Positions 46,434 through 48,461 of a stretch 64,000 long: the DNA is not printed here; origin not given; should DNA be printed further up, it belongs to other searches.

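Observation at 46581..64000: ORF of at least 5,800 codons running off the window, with an internal rather than C-terminal RTX block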

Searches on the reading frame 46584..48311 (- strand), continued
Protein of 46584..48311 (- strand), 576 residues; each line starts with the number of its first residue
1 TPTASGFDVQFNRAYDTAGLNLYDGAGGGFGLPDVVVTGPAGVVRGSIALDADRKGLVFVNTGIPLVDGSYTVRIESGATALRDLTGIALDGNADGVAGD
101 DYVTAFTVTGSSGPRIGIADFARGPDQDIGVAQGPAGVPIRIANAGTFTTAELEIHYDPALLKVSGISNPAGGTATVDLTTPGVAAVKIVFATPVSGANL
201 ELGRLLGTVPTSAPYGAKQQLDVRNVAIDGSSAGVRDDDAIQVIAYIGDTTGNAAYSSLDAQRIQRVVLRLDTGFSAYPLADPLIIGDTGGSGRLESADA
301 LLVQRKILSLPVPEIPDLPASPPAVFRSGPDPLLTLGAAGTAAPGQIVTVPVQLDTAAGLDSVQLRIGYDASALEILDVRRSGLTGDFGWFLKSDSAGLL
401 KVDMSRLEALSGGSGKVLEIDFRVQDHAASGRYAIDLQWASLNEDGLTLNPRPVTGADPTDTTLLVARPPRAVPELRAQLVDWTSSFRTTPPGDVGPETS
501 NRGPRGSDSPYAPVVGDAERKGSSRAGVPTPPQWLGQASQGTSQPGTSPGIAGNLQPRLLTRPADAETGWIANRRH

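Call 80: fold_search(model_id=the predicted structure, library=pdb)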
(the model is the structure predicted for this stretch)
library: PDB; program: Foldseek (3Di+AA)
matches with E <= 10: 1999; with E <= 0.001: 96
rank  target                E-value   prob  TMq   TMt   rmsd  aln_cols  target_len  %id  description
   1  3l8q_D                8.4e-11  1.00  0.20  0.28  20.1       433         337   10  Structure analysis of the type II cohesin dyad from the adaptor ScaA scaffoldin of Acetivibrio cellulolyticus (released 2010-05-05)
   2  3l8q_C                2.8e-10  1.00  0.21  0.28  20.0       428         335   10  Structure analysis of the type II cohesin dyad from the adaptor ScaA scaffoldin of Acetivibrio cellulolyticus (released 2010-05-05)
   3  3l8q_B                4.1e-10  1.00  0.21  0.29  20.7       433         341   11  Structure analysis of the type II cohesin dyad from the adaptor ScaA scaffoldin of Acetivibrio cellulolyticus (released 2010-05-05)
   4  3l8q_A                6.3e-10  1.00  0.21  0.28  20.8       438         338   10  Structure analysis of the type II cohesin dyad from the adaptor ScaA scaffoldin of Acetivibrio cellulolyticus (released 2010-05-05)
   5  2xdh                  1.5e-09  1.00  0.24  0.79   3.1       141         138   21  Non-cellulosomal cohesin from the hyperthermophilic archaeon Archaeoglobus fulgidus (released 2010-05-26)
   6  6kgc_A                2.8e-09  1.00  0.24  0.74   4.8       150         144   18  Crystal structure of CaDoc0917(R49D)-CaCohA2 complex at pH 5.4 (released 2020-07-08)
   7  5nrm_A                3.3e-09  1.00  0.24  0.74   3.7       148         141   20  Crystal structure of the sixth cohesin from Acetivibrio cellulolyticus' scaffoldin B in complex with Cel5 dockerin S51 (released 2018-01-31)
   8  6kgf_C                5.4e-09  1.00  0.23  0.69   5.0       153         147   18  Crystal structure of CaDoc0917(R16D)-CaCohA2 complex at pH 8.2 (released 2020-07-08)
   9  4ums                  6.3e-09  1.00  0.24  0.67   5.2       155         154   21  The crystal structure of the seventh ScaB type I cohesin from Pseudobacteroides cellulosolvens (released 2015-05-06)
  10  6kge_A                7.9e-09  1.00  0.23  0.74   4.6       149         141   17  Crystal structure of CaDoc0917(R16D)-CaCohA2 complex at pH 5.5 (released 2020-07-08)
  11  6kgf_A                7.9e-09  1.00  0.23  0.72   4.8       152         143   18  Crystal structure of CaDoc0917(R16D)-CaCohA2 complex at pH 8.2 (released 2020-07-08)
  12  4fl4_I                9.3e-09  1.00  0.24  0.36   5.2       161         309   20  Scaffoldin conformation and dynamics revealed by a ternary complex from the Clostridium thermocellum cellulosome (released 2012-06-27)
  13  3fcs_A                1.0e-08  1.00  0.19  0.12  20.4       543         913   11  Structure of complete ectodomain of integrin aIIBb3 (released 2009-01-20)
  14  3kcp_A                1.3e-08  1.00  0.24  0.37   5.0       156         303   19  Crystal structure of interacting Clostridium thermocellum multimodular components (released 2010-02-09)
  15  8xen_A                1.3e-08  1.00  0.20  0.12  26.6       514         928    8  Cryo-EM structure of integrin ITGAV/ITGB3 complex, conformation 4 (released 2024-12-18)
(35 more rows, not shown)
